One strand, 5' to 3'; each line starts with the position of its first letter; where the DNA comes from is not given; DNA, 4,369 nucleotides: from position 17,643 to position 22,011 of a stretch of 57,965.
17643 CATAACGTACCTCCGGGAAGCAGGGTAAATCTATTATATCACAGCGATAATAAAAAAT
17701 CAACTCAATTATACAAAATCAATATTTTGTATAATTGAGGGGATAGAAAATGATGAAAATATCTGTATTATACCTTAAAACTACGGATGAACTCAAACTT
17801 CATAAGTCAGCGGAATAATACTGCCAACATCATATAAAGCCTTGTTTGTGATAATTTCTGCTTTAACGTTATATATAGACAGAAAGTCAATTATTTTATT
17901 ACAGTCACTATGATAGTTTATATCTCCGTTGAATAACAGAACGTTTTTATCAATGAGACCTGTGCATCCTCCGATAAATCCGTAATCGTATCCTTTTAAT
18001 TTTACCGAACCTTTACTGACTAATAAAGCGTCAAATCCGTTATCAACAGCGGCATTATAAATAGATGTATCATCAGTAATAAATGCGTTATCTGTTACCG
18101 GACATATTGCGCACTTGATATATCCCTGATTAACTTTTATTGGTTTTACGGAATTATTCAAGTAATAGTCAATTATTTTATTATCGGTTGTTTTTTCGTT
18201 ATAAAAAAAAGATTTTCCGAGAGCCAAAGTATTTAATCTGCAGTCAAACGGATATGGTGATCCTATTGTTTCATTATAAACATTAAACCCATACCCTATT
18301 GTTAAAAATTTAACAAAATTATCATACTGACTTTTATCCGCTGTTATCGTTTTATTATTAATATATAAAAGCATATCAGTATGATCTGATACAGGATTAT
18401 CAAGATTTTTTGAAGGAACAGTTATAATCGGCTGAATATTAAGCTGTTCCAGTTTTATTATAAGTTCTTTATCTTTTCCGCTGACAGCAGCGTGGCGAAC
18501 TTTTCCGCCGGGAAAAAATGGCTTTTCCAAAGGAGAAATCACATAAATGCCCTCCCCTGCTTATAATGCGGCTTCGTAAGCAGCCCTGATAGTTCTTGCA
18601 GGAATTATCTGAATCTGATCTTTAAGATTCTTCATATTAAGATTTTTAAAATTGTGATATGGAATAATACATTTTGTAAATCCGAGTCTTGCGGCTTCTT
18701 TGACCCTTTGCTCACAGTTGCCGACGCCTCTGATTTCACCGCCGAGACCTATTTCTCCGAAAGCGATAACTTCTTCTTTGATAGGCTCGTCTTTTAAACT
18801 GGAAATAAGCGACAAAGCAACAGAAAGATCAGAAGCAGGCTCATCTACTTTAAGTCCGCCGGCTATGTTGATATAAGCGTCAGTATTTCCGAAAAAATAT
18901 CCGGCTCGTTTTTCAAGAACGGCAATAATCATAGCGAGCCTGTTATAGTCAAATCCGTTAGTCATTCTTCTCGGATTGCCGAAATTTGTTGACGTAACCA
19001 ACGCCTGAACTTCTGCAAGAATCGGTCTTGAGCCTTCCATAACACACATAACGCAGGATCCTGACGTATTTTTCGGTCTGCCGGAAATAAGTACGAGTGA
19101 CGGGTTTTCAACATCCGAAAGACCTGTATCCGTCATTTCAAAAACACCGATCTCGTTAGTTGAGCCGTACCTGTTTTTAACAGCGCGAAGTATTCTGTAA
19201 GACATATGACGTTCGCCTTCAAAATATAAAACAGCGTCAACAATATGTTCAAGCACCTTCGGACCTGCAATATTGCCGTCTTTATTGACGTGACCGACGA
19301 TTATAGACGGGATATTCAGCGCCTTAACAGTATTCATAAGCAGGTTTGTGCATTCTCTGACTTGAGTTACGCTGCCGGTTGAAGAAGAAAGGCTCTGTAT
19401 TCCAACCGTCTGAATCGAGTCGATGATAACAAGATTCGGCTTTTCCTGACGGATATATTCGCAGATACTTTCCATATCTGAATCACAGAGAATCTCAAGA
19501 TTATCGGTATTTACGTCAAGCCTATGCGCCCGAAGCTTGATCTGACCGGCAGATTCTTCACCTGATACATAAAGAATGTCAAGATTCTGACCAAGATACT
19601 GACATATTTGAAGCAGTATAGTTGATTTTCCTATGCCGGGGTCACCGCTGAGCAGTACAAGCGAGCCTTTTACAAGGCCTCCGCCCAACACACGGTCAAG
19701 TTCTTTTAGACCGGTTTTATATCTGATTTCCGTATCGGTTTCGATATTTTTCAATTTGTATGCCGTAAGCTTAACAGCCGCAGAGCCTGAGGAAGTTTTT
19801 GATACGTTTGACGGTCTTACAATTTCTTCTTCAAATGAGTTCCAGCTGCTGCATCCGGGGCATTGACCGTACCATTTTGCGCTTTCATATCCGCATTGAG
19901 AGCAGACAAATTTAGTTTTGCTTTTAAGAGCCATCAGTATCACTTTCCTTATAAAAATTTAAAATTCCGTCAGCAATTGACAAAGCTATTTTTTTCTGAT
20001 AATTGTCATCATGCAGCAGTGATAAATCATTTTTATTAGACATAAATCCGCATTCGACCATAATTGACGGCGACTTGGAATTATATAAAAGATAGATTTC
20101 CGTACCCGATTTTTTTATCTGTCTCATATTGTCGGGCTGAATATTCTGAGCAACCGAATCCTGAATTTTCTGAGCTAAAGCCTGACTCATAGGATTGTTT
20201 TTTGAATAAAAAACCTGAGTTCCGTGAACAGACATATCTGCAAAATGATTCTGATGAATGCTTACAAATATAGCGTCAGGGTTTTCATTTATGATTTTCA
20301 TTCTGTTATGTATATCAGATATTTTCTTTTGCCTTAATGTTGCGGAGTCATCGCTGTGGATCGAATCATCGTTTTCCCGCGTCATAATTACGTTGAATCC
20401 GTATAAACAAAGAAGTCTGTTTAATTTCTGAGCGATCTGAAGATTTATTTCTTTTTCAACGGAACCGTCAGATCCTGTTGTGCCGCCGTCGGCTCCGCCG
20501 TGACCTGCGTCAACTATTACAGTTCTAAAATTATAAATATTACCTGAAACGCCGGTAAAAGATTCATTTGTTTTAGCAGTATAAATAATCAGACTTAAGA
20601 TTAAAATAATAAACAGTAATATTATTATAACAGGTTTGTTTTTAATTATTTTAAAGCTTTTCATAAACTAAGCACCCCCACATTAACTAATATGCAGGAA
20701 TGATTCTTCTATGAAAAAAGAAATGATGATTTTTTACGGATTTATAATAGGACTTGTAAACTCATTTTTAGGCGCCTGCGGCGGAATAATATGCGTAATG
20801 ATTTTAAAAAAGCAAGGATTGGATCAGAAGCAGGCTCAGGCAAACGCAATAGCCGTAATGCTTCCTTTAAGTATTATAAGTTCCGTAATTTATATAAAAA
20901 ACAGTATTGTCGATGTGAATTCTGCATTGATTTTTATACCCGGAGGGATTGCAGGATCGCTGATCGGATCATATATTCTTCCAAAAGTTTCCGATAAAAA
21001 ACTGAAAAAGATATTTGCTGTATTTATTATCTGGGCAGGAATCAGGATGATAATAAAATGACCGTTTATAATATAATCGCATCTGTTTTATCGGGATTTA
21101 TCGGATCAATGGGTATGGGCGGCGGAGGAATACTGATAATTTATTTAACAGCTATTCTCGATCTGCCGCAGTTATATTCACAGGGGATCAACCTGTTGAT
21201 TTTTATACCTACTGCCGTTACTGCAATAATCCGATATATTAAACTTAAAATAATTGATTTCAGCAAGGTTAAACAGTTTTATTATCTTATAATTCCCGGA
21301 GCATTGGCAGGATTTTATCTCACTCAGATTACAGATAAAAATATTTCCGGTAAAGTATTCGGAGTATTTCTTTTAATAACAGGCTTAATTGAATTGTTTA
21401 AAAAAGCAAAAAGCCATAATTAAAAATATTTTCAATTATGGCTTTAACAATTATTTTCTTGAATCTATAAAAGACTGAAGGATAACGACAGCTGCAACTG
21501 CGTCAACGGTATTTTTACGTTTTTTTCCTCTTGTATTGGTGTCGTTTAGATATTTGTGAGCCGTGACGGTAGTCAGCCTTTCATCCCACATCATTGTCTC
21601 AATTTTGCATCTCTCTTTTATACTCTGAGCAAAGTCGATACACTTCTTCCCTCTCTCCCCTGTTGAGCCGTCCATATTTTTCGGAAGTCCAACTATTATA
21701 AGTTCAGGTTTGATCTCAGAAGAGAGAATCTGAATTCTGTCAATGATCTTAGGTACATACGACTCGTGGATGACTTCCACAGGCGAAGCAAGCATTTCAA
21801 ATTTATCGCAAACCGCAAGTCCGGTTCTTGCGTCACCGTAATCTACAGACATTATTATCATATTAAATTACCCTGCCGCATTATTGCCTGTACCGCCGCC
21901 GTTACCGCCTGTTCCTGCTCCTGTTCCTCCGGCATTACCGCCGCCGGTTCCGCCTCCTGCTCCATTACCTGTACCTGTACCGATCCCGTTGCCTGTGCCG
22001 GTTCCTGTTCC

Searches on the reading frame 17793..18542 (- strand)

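Call 42: search_protein_families(library=pfam, proteins=[window:17793-18542:-], max_evalue=0.0001)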
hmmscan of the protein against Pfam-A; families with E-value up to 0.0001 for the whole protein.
window:17793-18542:- (249 aa): 1 family
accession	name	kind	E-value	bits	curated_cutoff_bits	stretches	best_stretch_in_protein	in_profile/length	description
PF21778.2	DUF6873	-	1e-66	225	27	1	20-243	2-228/228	Family of unknown function (DUF6873)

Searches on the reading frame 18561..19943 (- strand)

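Call 42: search_protein_families(library=pfam, proteins=[window:18561-19943:-], max_evalue=0.0001)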
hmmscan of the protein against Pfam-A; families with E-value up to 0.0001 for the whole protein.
window:18561-19943:- (460 aa): 7 families
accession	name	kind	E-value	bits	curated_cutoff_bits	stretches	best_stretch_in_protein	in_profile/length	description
PF06745.19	ATPase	-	8.6e-20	71.5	26.6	2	76-150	2-78/231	KaiC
PF13481.12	AAA_25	-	1.9e-13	50.9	27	1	70-223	10-194/195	AAA domain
PF18073.7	Zn_ribbon_LapB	-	2.3e-12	46.8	25.7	1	12-39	1-28/28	Rubredoxin metal binding domain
PF05362.19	Lon_C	-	7.2e-11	42.5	21.1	1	350-460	90-203/205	Lon protease (S16) C-terminal proteolytic domain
PF03796.21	DnaB_C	-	7.2e-10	39.1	27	1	76-140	3-68/255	DnaB-like helicase C terminal domain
PF13541.12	ChlI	-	1.4e-09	38.4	27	1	345-431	35-121/121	Subunit ChlI of Mg-chelatase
PF00004.35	AAA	-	6.4e-06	27.1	21.2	1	96-221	1-110/131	ATPase family associated with various cellular activities (AAA)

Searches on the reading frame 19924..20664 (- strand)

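Call 42: search_protein_families(library=pfam, proteins=[window:19924-20664:-], max_evalue=0.0001)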
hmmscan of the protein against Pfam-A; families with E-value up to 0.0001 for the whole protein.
window:19924-20664:- (246 aa): 1 family
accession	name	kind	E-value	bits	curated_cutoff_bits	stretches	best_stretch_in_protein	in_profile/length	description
PF01520.23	Amidase_3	-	1.5e-48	165.6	27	1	49-235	1-173/174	N-acetylmuramoyl-L-alanine amidase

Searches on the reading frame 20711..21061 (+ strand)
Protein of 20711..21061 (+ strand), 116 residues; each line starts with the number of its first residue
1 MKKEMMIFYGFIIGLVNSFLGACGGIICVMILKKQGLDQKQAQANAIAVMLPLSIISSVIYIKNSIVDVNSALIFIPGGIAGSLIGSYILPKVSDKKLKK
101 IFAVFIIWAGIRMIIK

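Call 42: search_protein_families(library=pfam, proteins=[window:20711-21061:+], max_evalue=0.0001)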
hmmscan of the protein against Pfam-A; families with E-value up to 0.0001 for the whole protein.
window:20711-21061:+ (116 aa): 1 family
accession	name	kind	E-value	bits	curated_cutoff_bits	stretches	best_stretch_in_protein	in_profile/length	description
PF01925.25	TauE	-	4.4e-21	76.1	32.6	1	6-113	129-237/237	Sulfite exporter TauE/SafE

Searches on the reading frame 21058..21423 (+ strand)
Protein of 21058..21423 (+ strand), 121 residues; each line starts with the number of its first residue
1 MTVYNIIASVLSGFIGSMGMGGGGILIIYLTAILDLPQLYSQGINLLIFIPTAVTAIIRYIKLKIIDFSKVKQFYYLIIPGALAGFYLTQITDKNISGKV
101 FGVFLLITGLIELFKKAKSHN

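Call 42: search_protein_families(library=pfam, proteins=[window:21058-21423:+], max_evalue=0.0001)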
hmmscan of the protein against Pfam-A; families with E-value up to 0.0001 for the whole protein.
window:21058-21423:+ (121 aa): 1 family
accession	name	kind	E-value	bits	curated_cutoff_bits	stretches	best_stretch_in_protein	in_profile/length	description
PF01925.25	TauE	-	1.7e-16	61.1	32.6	1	6-117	2-112/237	Sulfite exporter TauE/SafE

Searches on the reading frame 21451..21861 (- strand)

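Call 42: search_protein_families(library=pfam, proteins=[window:21451-21861:-], max_evalue=0.0001)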
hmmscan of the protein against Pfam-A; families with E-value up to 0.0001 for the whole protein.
window:21451-21861:- (136 aa): 1 family
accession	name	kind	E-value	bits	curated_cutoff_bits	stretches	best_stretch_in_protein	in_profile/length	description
PF03652.20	RuvX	-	5.1e-41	140.6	29.2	1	1-133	1-133/134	Holliday junction resolvase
